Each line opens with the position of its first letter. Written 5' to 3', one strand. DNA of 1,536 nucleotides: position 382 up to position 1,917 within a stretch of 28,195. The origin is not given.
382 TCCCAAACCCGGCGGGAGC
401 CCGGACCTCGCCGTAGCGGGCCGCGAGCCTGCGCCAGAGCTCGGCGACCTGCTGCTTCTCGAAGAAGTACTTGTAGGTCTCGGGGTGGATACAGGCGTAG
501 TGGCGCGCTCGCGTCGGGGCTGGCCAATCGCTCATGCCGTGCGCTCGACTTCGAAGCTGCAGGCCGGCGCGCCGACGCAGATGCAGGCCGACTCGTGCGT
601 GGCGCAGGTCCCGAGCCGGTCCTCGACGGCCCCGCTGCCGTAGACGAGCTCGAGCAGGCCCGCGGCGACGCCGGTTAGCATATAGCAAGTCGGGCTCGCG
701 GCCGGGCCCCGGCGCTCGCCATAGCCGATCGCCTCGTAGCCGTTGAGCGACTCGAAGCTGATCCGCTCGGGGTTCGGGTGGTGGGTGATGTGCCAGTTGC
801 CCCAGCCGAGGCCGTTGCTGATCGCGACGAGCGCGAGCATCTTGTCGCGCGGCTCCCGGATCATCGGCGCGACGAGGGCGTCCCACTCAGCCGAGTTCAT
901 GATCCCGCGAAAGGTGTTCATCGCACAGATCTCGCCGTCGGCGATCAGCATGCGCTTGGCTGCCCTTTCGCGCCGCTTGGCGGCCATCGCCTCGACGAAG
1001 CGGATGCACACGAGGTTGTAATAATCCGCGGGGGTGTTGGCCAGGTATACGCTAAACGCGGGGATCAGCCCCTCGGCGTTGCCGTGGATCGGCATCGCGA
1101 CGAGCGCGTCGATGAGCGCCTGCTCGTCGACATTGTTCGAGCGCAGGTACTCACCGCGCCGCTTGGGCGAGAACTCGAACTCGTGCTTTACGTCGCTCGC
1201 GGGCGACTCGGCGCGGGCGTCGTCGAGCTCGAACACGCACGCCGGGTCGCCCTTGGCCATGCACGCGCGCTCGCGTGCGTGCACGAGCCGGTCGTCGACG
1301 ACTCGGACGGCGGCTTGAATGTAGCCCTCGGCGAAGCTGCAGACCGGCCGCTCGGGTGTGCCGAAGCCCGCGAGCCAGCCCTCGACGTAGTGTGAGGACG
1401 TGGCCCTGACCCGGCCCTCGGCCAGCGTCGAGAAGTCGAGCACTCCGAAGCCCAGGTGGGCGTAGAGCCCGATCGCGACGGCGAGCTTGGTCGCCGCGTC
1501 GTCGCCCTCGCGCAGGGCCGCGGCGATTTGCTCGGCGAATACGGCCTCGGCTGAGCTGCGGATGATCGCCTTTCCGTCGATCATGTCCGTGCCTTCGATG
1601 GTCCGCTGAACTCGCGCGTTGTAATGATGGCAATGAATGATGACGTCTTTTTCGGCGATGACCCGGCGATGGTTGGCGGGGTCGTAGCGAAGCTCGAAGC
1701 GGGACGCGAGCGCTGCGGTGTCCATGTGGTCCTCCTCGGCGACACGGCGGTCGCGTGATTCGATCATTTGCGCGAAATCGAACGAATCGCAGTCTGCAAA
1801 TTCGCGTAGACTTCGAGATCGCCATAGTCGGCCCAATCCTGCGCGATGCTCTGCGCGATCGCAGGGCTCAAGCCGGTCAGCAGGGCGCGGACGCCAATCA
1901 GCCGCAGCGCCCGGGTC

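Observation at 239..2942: Non-canonical stressosome-like operon: RsbR-type STAS sensor, tandem-V4R protein, 98-aa protein, all translationally coupled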

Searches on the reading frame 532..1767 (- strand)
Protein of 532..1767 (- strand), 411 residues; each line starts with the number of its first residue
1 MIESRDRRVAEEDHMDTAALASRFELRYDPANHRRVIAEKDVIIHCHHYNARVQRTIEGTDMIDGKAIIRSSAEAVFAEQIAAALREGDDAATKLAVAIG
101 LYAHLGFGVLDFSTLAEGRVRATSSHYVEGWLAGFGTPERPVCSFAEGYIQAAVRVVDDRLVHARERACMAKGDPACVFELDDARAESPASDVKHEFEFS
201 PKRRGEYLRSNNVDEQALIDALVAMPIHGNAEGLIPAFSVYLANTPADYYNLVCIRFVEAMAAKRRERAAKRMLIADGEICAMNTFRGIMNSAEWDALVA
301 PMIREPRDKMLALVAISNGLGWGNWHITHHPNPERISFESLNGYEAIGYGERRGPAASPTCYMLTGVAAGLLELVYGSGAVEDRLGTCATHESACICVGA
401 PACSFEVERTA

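Call 3: search_protein_families(library=pfam, proteins=[window:532-1767:-], max_evalue=1)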
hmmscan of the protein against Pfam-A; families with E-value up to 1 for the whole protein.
window:532-1767:- (411 aa): 1 family
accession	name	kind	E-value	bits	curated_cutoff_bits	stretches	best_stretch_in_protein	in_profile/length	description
PF02830.23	V4R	-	3.1e-12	46.8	31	2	133-181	12-60/62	V4R domain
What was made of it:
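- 532..1767 (-): Gene B: tandem V4R (DmpR/PoxR-like sensor-domain) protein. 411 aa as annotated, about 397 aa from ATG 1725. Pfam V4R, 2 stretches (call 3).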

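Call 4: search_protein_families(library=ncbifam, proteins=[window:532-1767:-], max_evalue=1)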
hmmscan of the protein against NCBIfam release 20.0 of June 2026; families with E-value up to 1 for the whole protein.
window:532-1767:- (411 aa): 4 families
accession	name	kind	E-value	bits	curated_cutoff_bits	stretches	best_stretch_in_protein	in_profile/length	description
NF053755.1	MsvR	equivalog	1.1e-05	25.2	220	1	139-180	194-235/236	transcriptional factor MsvR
NF041906.1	V4R_TF_MobR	exception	0.00011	20.8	999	1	337-406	120-189/544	phenol degradation transcriptional regulator MobR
TIGR02019.1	BchJ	equivalog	0.0028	17.5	74.3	1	138-181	145-188/188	bacteriochlorophyll 4-vinyl reductase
NF011144.0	PRK14555.2-2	equivalog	0.21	11.7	281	1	12-50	87-126/149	RNA-binding protein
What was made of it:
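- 535..1167 (-): B, second sensor half (residues 201-411). Weak NCBIfam MobR V4R match at 337-406 (call 4).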

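Call 7: find_homologous_proteins(query=window:532-1767:-)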
Query window:532-1767:- (411 aa): 293 proteins with E <= 0.001 among 8000 candidates; the best 120 are listed.
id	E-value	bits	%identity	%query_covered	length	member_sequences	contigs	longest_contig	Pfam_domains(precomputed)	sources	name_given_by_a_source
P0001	1.4e-275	932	100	100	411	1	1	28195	PF02830.24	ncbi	ncbi:MAG: V4R domain-containing protein [Enhygromyxa sp.]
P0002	2.9e-186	638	71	96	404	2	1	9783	PF02830.24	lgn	-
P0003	4.1e-185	634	71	96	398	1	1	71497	PF02830.24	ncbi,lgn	-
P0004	2.5e-183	628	71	95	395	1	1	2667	PF02830.24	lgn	-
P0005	6.7e-183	627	71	95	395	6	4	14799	PF02830.24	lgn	-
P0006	2.7e-182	625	70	98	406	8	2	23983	PF02830.24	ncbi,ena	-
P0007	2.3e-179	615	68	97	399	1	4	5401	PF02830.24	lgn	-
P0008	1.1e-178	613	69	95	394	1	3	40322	PF02830.24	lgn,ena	-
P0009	1.8e-178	612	68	96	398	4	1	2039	PF02830.24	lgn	-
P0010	5.9e-177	607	68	95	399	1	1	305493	PF02830.24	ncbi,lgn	-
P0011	7.4e-177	607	68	94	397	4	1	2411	PF02830.24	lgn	-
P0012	1.1e-176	606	68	95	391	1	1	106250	PF02830.24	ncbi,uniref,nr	ncbi:V4R domain-containing protein [Enhygromyxa salina]|uniref:V4R domain protein n=1 Tax=Enhygromyx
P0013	1.3e-174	599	69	95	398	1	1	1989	PF02830.24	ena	-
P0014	2.8e-168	578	65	96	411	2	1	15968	PF02830.24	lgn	-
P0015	3.6e-168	578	65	95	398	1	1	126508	PF02830.24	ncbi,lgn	-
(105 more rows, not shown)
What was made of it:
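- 532..1767 (-): 293 homologues among the candidates scored (call 7).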

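Call 11: find_related_loci(query=A1, collection=genome_contigs, flank=6000)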
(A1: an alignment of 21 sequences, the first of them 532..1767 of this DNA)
Query A1 (411 aa) in genome_contigs; peptide patterns used: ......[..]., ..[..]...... (x = any residue, [..] = any of these).
93 stretches matched a pattern; 70 encode a relative of the query (tblastn E <= 1e-3); 70 distinct loci.
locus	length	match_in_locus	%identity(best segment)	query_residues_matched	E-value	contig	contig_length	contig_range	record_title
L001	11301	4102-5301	70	11-411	0e+0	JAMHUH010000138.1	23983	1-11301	MAG: Nannocystaceae bacterium isolate ST_AS_metabat.41 k201_626246, whole genome shotgun sequence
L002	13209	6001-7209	70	9-410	0e+0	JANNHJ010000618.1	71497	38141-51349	MAG: Myxococcales bacterium isolate SOY_6_C_metabat_27 SOY_6_C_k141_2388830, whole genome shotgun sequence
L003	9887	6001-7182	68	17-410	0e+0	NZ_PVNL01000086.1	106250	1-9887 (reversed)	Enhygromyxa salina strain SWB007 ENSA7_contig000086, whole genome shotgun sequence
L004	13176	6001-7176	68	19-408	0e+0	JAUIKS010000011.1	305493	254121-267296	MAG: Polyangia bacterium isolate Co_bin.371 NODE_343_length_305493_cov_3.000946, whole genome shotgun sequence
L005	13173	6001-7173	65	20-410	9e-175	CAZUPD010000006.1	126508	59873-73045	MAG TPA_asm: uncultured Nannocystaceae bacterium isolate SRP334346_co1_110 genome assembly, contig: NODE_201_length_1265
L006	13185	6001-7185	64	15-409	8e-167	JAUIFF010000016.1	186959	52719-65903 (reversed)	MAG: Polyangia bacterium isolate 8_bin.71 NODE_156_length_186959_cov_7.794313, whole genome shotgun sequence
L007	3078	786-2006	58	8-411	2e-161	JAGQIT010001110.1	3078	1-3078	MAG: Myxococcales bacterium isolate HKST-UBA11 2015-01-06_1_(paired)_contig_260752, whole genome shotgun sequence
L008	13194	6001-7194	57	12-409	3e-147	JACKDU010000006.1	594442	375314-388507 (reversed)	MAG: Myxococcales bacterium isolate HK-STAS-MYXO-15 HK-STAS-MYXO-15_6, whole genome shotgun sequence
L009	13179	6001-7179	56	18-410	6e-147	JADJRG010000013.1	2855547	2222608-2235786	MAG: Nannocystis sp. isolate Fred_18-Q3-R57-64_MAXAC.384 tig00350862-10-28537670, whole genome shotgun sequence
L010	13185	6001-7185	55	15-409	7e-146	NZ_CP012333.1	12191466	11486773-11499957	Labilithrix luteola strain DSM 27648 chromosome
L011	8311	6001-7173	58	20-410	1e-145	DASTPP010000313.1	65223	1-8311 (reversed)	MAG TPA_asm: Polyangiaceae bacterium isolate SMAG_U2200 k141_1236503, whole genome shotgun sequence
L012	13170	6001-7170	53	20-409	1e-144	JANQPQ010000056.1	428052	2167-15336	MAG: Cyclobacteriaceae bacterium isolate IP29b_bin.169 k99_3190309, whole genome shotgun sequence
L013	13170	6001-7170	58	20-409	9e-145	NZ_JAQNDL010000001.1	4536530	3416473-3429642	Nannocystis bainbridge strain BB15-2 000000Farrow, whole genome shotgun sequence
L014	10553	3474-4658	56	15-410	2e-143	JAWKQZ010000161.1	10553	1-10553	MAG: Nannocystaceae bacterium isolate BC1.173 BC1.173.fa-161, whole genome shotgun sequence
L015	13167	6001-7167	55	20-409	2e-142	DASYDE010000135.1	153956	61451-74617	MAG TPA_asm: Kofleriaceae bacterium isolate SMAG_U4951 k141_3039897, whole genome shotgun sequence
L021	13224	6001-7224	52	2-408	2e-138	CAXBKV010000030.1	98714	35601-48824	MAG TPA_asm: uncultured Kofleriaceae bacterium isolate ERR2762116_concoct_33 genome assembly, contig: ERZ3422114.396, wh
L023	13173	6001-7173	56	20-410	4e-138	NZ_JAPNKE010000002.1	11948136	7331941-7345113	Nannocystis pusilla strain Na p29 contig_2, whole genome shotgun sequence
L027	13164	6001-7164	50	20-408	1e-137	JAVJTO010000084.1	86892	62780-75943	MAG: Coleofasciculus sp. B1-GNL1-01 k141_16349, whole genome shotgun sequence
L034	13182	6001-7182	53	16-409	6e-135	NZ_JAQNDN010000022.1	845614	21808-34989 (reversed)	Nannocystis radixulma strain NCELM 000004Farrow, whole genome shotgun sequence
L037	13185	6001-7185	53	15-409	2e-134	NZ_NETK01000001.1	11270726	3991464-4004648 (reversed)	Nannocystis exedens strain DSM 71 utg0, whole genome shotgun sequence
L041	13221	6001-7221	49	4-407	2e-132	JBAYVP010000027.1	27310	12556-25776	MAG: Sulfuricellaceae bacterium isolate SO_2016_LW3_62 scaffold02585_LW162_2016, whole genome shotgun sequence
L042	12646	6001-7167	49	20-408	4e-132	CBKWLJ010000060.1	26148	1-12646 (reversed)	MAG TPA_asm: uncultured bacterium isolate SRR29175779_binner123_Refined_1 genome assembly, contig: ERZ27337281.116, whol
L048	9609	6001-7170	50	21-408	7e-126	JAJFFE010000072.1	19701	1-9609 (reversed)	MAG: Planctomycetota bacterium isolate OFTM36 OFTM36_71, whole genome shotgun sequence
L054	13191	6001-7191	44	13-409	3e-112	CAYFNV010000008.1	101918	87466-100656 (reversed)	MAG TPA_asm: uncultured Nitrospina sp. isolate ERP019367_co1_61 genome assembly, contig: NODE_267_length_101918_cov_28.2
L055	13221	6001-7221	45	11-406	4e-109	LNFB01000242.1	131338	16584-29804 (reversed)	MAG: Deltaproteobacteria bacterium Ga0077550 Ga0077550_1176.1, whole genome shotgun sequence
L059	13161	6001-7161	39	22-409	3e-97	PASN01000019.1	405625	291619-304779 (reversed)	MAG: Halobacteriovoraceae bacterium isolate SAT180 MHASMcontig_834010, whole genome shotgun sequence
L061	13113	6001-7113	40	35-405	3e-89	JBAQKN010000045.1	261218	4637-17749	MAG: Pseudobdellovibrio sp. isolate MFD12081_ilm_asm_bin6 k127_24971, whole genome shotgun sequence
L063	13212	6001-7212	35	8-408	3e-80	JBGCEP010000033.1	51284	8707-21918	MAG: Oligoflexales bacterium isolate SGMAG-44 contig33, whole genome shotgun sequence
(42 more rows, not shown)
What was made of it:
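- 1618..1635 (-): HCHHYN motif (residues 45-50) in B half 1, invariant in the 21-sequence alignment. It served as a search pattern recovering relatives in about 7 phyla (call 11).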

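Call 12: search_solved_structures(query=A1, max_evalue=1, show_alignments=2)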
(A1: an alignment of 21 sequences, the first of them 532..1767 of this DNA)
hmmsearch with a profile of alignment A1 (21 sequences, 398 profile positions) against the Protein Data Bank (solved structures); distinct sequences matched with E-value up to 1: 19.
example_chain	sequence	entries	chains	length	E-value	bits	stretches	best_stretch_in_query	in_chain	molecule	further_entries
5kbe_A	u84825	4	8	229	0.00054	22.2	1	116-166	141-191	MopR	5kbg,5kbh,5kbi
7vqf_A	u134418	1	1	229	0.0013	20.9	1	116-166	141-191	Phenol sensing regulator, MopR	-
5fru_A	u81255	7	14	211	0.0017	20.5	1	121-166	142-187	Positive phenol-degradative gene regulator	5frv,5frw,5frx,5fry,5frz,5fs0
2osd_A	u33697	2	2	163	0.015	17.5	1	124-171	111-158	Hypothetical protein MJ1460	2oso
8t2x_AE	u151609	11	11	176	0.058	15.5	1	143-208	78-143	60S ribosomal protein L6-A | Large ribosomal subunit protein eL6A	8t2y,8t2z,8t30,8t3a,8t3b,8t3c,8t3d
4u3m_L6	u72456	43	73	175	0.061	15.4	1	143-208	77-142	60S ribosomal protein L6-A | Large ribosomal subunit protein eL6A | eL6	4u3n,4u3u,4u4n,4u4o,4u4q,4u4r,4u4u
3j6x_L6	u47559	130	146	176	0.062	15.4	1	143-208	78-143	60S ribosomal protein L6 | eL6 | 60S ribosomal protein L6-A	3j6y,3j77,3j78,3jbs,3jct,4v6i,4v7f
6t4q_LE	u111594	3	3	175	0.088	14.9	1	143-208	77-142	60S ribosomal protein L6-B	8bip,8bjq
6t7t_LE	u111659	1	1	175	0.1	14.7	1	143-208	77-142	60S ribosomal protein L6-B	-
6t7i_LE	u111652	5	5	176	0.1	14.7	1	143-208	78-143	60S ribosomal protein L6-B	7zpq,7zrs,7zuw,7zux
7nrc_LH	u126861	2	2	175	0.11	14.6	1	143-208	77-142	60S ribosomal protein L6-B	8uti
6tb3_BM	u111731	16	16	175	0.11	14.5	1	143-208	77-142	60S ribosomal protein L6-B | Large ribosomal subunit protein eL6B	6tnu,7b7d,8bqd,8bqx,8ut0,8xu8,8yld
7rr5_LE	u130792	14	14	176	0.12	14.5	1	143-208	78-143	60S ribosomal protein L6 | 60S ribosomal protein L6-B | Large ribosomal subunit protein eL6B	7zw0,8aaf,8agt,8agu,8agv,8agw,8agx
7r7a_E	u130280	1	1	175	0.21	13.7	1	143-209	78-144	60S ribosomal protein L6-A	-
6iy8_A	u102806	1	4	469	0.21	13.6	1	112-170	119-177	Positive regulator CapR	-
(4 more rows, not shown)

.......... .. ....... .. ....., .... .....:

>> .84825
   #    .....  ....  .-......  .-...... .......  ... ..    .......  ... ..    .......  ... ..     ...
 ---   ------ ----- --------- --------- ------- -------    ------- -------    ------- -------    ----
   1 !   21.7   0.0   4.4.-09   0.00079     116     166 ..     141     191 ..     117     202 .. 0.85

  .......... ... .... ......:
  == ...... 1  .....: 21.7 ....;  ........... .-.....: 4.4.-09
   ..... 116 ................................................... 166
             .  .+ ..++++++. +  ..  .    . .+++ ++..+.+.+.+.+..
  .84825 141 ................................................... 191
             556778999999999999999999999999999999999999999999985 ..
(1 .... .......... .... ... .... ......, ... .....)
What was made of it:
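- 1237..1341 (-): Predicted zinc site 1 of B: C143, E166, C169, C177. The columns align with MopR C...ETHC...C (call 12).
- The B profile aligns with the MopR zinc-site region (call 12).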

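Call 17: search_protein_families(library=pfam, proteins=[L008:7493-9865:+, L010:7478-8962:+, L012:7457-8923:+, L015:7452-8891:+, L021:7521-9806:+, L023:7402-9312:+, L027:7253-8842:+, L042:7231-9864:+, L048:7445-9427:+, L054:7260-9068:+], max_evalue=0.001)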
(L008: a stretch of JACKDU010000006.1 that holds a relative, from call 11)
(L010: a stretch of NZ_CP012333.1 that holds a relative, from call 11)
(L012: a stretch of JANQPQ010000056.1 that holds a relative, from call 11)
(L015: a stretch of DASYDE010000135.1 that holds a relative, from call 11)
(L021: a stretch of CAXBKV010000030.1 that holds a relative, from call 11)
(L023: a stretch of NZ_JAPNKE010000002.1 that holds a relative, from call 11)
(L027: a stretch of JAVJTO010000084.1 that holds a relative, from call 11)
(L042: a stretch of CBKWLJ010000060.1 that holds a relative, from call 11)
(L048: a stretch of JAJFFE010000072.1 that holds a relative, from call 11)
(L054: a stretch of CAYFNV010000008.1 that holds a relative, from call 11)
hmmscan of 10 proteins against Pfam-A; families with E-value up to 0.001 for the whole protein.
L008:7493-9865:+ (790 aa): 8 families
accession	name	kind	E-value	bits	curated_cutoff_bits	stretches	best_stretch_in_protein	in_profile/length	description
PF00072.30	Response_reg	-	5.8e-43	146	30.2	2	665-770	2-104/111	Response regulator receiver domain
PF02518.31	HATPase_c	-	1.4e-28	100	26.4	1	373-486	2-110/111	Histidine kinase-, DNA gyrase B-, and HSP90-like ATPase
PF00512.31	HisKA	-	6.3e-23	81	26.9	1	258-326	1-66/66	His Kinase A (phospho-acceptor) domain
PF08448.16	PAS_4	-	1.8e-12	47.9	23.1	2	11-99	4-95/110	PAS fold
PF13188.13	PAS_8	-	8.4e-11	41.8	21.8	1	121-168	1-46/65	PAS domain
PF00989.32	PAS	-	3e-09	37.3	22.6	0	11-66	10-65/113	PAS fold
PF13426.13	PAS_9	-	1e-08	35.8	27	0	12-61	1-48/103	PAS domain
PF12860.13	PAS_7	-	2.3e-05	25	27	1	131-243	5-114/115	PAS fold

L010:7478-8962:+ (494 aa): 5 families
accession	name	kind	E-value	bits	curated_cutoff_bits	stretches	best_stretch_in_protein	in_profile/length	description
PF07228.17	SpoIIE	-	1.8e-36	126.3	25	1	304-494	1-192/192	Stage II sporulation protein E (SpoIIE)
PF00989.32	PAS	-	5.6e-10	39.7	22.6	1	16-105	7-96/113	PAS fold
PF08448.16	PAS_4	-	4.5e-09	37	23.1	1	139-248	3-110/110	PAS fold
PF13188.13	PAS_8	-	2.1e-05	24.7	21.8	0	132-173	2-42/65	PAS domain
PF13426.13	PAS_9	-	3.3e-05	24.5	27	0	22-65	3-46/103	PAS domain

L012:7457-8923:+ (488 aa): 7 families
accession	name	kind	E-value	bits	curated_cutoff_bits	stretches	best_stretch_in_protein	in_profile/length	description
PF02518.31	HATPase_c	-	8.2e-26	91.1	26.4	1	378-487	2-109/111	Histidine kinase-, DNA gyrase B-, and HSP90-like ATPase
PF00512.31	HisKA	-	2.8e-11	43.8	26.9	1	265-330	2-65/66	His Kinase A (phospho-acceptor) domain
PF00989.32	PAS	-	1.1e-09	38.7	22.6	0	9-74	6-71/113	PAS fold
PF13188.13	PAS_8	-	2.5e-08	34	21.8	0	124-167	1-38/65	PAS domain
PF08448.16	PAS_4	-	9.9e-06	26.2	23.1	1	10-94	1-84/110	PAS fold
PF13581.12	HATPase_c_2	-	5.2e-05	23.7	27.4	1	390-465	40-112/127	Histidine kinase-like ATPase domain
PF13426.13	PAS_9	-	7.9e-05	23.3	27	0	135-239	2-102/103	PAS domain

L015:7452-8891:+ (479 aa): 2 families
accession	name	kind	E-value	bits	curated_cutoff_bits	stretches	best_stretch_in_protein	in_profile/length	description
PF07228.17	SpoIIE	-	1.1e-38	133.6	25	1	287-475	1-190/192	Stage II sporulation protein E (SpoIIE)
PF12860.13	PAS_7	-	2.2e-05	25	27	0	126-217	4-100/115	PAS fold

L021:7521-9806:+ (761 aa): 7 families
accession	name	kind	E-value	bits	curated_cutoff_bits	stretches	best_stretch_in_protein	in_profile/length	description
PF01627.28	Hpt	-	8.4e-11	42.4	24.6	1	416-482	6-64/84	Hpt domain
PF02518.31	HATPase_c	-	9.8e-11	42.5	26.4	1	608-732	6-94/111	Histidine kinase-, DNA gyrase B-, and HSP90-like ATPase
PF08448.16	PAS_4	-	1.4e-09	38.6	23.1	0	13-94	4-84/110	PAS fold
PF13426.13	PAS_9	-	1.6e-09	38.4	27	0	136-244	1-103/103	PAS domain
PF00989.32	PAS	-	1.5e-08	35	22.6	0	13-107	10-110/113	PAS fold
PF13188.13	PAS_8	-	1e-06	28.8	21.8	0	126-169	1-38/65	PAS domain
PF12860.13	PAS_7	-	2.2e-06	28.3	27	0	136-247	5-112/115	PAS fold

L023:7402-9312:+ (636 aa): 6 families
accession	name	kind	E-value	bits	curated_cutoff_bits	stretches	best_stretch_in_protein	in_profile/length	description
PF02518.31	HATPase_c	-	1.7e-30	106.2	26.4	1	391-504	2-110/111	Histidine kinase-, DNA gyrase B-, and HSP90-like ATPase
PF00512.31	HisKA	-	1.7e-17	63.6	26.9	1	276-344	1-66/66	His Kinase A (phospho-acceptor) domain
PF08448.16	PAS_4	-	2.3e-13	50.8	23.1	1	146-259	3-110/110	PAS fold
PF00072.30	Response_reg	-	2.9e-12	47.2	30.2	1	522-630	1-110/111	Response regulator receiver domain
PF13426.13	PAS_9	-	4.1e-05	24.2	27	0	149-256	2-103/103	PAS domain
PF00989.32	PAS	-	0.00028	21.3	22.6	0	138-174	1-37/113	PAS fold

L027:7253-8842:+ (529 aa): 6 families
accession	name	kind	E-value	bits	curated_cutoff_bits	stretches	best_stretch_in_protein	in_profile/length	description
PF07228.17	SpoIIE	-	4.3e-41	141.4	25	1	334-527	2-190/192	Stage II sporulation protein E (SpoIIE)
PF13426.13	PAS_9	-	7.4e-08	33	27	1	133-237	2-102/103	PAS domain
PF13188.13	PAS_8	-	2.9e-07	30.6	21.8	1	122-171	1-47/65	PAS domain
PF00989.32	PAS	-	2.6e-06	27.9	22.6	0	12-68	12-65/113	PAS fold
PF12860.13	PAS_7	-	2.7e-06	27.9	27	1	130-241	3-112/115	PAS fold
PF08448.16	PAS_4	-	3e-06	27.9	23.1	0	129-240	2-109/110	PAS fold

L042:7231-9864:+ (877 aa): 10 families
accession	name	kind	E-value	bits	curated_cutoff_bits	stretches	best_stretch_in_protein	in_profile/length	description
PF00211.25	Guanylate_cyc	-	2.1e-29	102.9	21.9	1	613-797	5-179/183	Adenylate and Guanylate cyclase catalytic domain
PF00989.32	PAS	-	2.7e-26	92.2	22.6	3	460-570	3-113/113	PAS fold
PF13426.13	PAS_9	-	6.1e-25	87.9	27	1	477-572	8-103/103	PAS domain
PF13188.13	PAS_8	-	6.1e-16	58.1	21.8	2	460-513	3-54/65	PAS domain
PF08448.16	PAS_4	-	9.8e-13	48.7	23.1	0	129-241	2-109/110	PAS fold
PF08447.18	PAS_3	-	3.3e-07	30.9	25.6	0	483-567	2-89/89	PAS fold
PF12860.13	PAS_7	-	6.7e-06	26.7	27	0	130-157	3-30/115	PAS fold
PF13492.12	GAF_3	-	6.9e-06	26.9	27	1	266-426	2-129/129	GAF domain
PF00515.34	TPR_1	-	0.00021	21.4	27.8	1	822-848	8-34/34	Tetratricopeptide repeat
PF07719.23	TPR_2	-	0.00068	20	27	0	818-848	4-34/34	Tetratricopeptide repeat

L048:7445-9427:+ (660 aa): 7 families
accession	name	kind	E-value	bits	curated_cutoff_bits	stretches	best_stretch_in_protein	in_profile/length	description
PF02518.31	HATPase_c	-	1.1e-25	90.6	26.4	1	383-497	1-109/111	Histidine kinase-, DNA gyrase B-, and HSP90-like ATPase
PF00072.30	Response_reg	-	1.5e-24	86.7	30.2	1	532-643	1-110/111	Response regulator receiver domain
PF00512.31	HisKA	-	1.4e-22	79.9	26.9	1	271-336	1-66/66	His Kinase A (phospho-acceptor) domain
PF00989.32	PAS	-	6.6e-12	45.9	22.6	1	139-251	2-112/113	PAS fold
PF13426.13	PAS_9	-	6.1e-10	39.7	27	1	37-72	11-46/103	PAS domain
PF13188.13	PAS_8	-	8e-08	32.4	21.8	0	26-70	10-55/65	PAS domain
PF08448.16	PAS_4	-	8.2e-07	29.7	23.1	0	147-254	4-107/110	PAS fold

L054:7260-9068:+ (602 aa): 7 families
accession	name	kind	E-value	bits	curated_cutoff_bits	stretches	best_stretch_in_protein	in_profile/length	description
PF02518.31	HATPase_c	-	4.7e-22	79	26.4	1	484-595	2-110/111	Histidine kinase-, DNA gyrase B-, and HSP90-like ATPase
PF13426.13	PAS_9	-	8.4e-16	58.6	27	1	254-354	3-103/103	PAS domain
PF00989.32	PAS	-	1.8e-12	47.7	22.6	1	243-352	3-113/113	PAS fold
PF00512.31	HisKA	-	4.6e-10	39.8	26.9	1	376-441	2-65/66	His Kinase A (phospho-acceptor) domain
PF13188.13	PAS_8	-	1.5e-06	28.3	21.8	1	119-162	1-43/65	PAS domain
PF08448.16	PAS_4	-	5.9e-06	26.9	23.1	0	261-356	14-109/110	PAS fold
PF12860.13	PAS_7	-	1.7e-05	25.4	27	0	125-154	1-30/115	PAS fold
